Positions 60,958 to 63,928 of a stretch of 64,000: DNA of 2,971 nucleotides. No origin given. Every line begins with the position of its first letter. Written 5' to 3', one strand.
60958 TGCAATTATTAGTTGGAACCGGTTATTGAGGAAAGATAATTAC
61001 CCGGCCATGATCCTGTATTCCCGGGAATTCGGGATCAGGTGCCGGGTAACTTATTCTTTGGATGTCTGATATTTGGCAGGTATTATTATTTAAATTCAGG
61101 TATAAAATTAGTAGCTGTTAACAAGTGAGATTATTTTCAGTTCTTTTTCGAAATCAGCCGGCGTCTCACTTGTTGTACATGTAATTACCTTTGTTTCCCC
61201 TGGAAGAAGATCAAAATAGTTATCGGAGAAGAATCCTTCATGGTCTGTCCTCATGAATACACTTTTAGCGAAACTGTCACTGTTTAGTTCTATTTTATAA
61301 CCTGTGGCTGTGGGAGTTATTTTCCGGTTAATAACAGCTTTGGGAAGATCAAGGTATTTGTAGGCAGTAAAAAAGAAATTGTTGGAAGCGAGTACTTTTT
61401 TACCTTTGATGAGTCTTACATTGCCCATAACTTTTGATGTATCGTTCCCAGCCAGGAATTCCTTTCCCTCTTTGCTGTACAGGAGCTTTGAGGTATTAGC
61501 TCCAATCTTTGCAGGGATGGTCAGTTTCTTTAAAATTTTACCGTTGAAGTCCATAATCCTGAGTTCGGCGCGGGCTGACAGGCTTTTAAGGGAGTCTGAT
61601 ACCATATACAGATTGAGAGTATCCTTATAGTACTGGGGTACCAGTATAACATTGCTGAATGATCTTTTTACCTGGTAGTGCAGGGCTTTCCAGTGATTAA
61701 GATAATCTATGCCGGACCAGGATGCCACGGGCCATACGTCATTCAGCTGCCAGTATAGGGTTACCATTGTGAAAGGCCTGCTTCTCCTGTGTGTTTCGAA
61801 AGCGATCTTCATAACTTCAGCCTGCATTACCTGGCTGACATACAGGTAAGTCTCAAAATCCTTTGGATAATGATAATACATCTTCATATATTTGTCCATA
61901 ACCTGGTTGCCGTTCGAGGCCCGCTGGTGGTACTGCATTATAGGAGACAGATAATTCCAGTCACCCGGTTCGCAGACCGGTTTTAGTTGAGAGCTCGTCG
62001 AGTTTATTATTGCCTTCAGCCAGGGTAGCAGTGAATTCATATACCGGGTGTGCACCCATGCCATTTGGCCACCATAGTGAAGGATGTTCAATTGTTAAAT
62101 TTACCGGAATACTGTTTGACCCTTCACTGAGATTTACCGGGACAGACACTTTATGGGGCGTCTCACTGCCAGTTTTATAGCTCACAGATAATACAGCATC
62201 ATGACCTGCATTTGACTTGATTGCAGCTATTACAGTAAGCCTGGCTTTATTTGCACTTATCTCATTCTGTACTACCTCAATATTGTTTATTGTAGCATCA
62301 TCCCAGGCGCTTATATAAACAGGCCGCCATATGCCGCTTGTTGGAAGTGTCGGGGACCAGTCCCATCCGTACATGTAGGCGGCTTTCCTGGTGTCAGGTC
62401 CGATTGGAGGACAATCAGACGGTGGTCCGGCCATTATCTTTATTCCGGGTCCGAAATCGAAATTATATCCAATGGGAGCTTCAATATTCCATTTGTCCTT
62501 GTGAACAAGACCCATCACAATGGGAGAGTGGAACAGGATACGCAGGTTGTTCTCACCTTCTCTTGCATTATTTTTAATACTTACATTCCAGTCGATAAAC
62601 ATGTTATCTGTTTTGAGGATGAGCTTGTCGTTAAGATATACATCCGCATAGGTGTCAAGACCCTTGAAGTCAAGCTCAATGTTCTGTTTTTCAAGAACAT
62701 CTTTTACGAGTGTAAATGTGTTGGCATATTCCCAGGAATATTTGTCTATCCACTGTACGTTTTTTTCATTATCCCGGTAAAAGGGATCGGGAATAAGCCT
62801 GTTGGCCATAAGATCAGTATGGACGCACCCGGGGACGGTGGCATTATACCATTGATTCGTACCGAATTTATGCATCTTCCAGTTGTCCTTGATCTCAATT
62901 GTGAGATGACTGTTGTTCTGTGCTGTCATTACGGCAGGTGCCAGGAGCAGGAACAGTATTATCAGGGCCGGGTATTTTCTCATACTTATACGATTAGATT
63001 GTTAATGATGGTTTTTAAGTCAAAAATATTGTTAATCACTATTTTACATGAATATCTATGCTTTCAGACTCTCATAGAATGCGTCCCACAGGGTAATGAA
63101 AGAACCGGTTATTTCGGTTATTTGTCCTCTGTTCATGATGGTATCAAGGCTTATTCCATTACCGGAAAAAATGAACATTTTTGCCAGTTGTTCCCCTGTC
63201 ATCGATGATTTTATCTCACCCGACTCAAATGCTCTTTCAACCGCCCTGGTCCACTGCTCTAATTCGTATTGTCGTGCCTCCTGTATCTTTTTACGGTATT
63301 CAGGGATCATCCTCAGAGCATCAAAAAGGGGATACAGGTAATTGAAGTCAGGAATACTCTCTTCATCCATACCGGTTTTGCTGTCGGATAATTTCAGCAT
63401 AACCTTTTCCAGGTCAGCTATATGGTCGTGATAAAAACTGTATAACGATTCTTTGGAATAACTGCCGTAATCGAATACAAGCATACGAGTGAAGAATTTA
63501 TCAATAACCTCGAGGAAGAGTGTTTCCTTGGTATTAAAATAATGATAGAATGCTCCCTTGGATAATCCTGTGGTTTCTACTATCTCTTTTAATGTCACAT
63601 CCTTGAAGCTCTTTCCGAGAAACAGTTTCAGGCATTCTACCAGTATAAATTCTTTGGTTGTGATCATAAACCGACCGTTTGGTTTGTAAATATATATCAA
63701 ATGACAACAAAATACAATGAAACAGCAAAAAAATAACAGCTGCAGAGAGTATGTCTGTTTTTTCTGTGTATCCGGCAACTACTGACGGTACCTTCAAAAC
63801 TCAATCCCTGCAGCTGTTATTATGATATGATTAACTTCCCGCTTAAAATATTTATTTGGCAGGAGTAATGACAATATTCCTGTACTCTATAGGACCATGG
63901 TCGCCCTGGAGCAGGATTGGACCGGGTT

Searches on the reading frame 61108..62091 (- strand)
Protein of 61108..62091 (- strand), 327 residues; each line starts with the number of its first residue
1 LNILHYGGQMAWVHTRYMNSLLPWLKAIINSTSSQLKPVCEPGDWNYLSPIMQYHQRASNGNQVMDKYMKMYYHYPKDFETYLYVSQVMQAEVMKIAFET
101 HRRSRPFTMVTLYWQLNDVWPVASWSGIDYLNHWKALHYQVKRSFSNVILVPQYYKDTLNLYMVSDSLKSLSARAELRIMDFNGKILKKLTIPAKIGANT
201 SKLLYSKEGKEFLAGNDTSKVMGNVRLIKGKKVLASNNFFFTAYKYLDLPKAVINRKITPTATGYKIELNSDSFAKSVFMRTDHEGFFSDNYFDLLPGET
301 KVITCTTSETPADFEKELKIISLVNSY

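Call 61: search_protein_families(library=pfam, proteins=[window:61108-62091:-])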
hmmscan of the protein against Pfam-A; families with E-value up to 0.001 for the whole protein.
window:61108-62091:- (327 aa): 3 families
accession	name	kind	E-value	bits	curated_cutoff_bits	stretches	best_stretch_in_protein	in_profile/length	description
PF17753.7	Ig_mannosidase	-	5.8e-21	74.4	22.6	1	249-325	1-80/81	Ig-fold domain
PF17786.7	Mannosidase_ig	-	2.6e-17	63.6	23.4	1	158-246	2-91/91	Mannosidase Ig/CBM-like domain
PF18368.7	Ig_GlcNase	-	0.00045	20.8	26.3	0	287-313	66-92/105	Exo-beta-D-glucosaminidase Ig-fold domain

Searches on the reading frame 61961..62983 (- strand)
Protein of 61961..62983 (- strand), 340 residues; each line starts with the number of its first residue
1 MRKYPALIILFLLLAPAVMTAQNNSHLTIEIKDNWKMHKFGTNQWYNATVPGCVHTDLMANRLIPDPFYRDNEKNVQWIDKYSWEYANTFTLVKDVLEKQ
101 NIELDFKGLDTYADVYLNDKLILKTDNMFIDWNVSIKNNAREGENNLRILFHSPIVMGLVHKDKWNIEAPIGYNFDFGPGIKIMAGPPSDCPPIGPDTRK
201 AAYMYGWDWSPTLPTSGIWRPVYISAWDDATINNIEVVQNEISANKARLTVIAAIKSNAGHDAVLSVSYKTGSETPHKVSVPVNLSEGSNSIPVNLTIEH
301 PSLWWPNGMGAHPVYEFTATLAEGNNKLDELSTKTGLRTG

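Call 61: search_protein_families(library=pfam, proteins=[window:61961-62983:-])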
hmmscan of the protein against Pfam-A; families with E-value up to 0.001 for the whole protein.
window:61961-62983:- (340 aa): 3 families
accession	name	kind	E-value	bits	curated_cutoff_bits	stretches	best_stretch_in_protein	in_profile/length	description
PF22666.2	Glyco_hydro_2_N2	-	4.7e-57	193.1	27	1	35-220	1-167/167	Glycosyl hydrolase 2 galactose-binding domain-like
PF00703.27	Glyco_hydro_2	-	1.2e-09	39.4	23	1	232-338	3-109/109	Glycosyl hydrolases family 2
PF02837.24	Glyco_hydro_2_N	-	2.9e-06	27.7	28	1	82-149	66-131/169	Glycosyl hydrolases family 2, sugar binding domain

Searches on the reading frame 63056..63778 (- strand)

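Call 61: search_protein_families(library=pfam, proteins=[window:63056-63778:-])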
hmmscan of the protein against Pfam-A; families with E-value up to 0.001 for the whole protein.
window:63056-63778:- (240 aa): 1 family
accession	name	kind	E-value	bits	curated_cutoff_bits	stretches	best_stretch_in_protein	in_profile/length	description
PF00440.29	TetR_N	-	1.6e-11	44.2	24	1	46-91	2-47/47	Bacterial regulatory proteins, tetR family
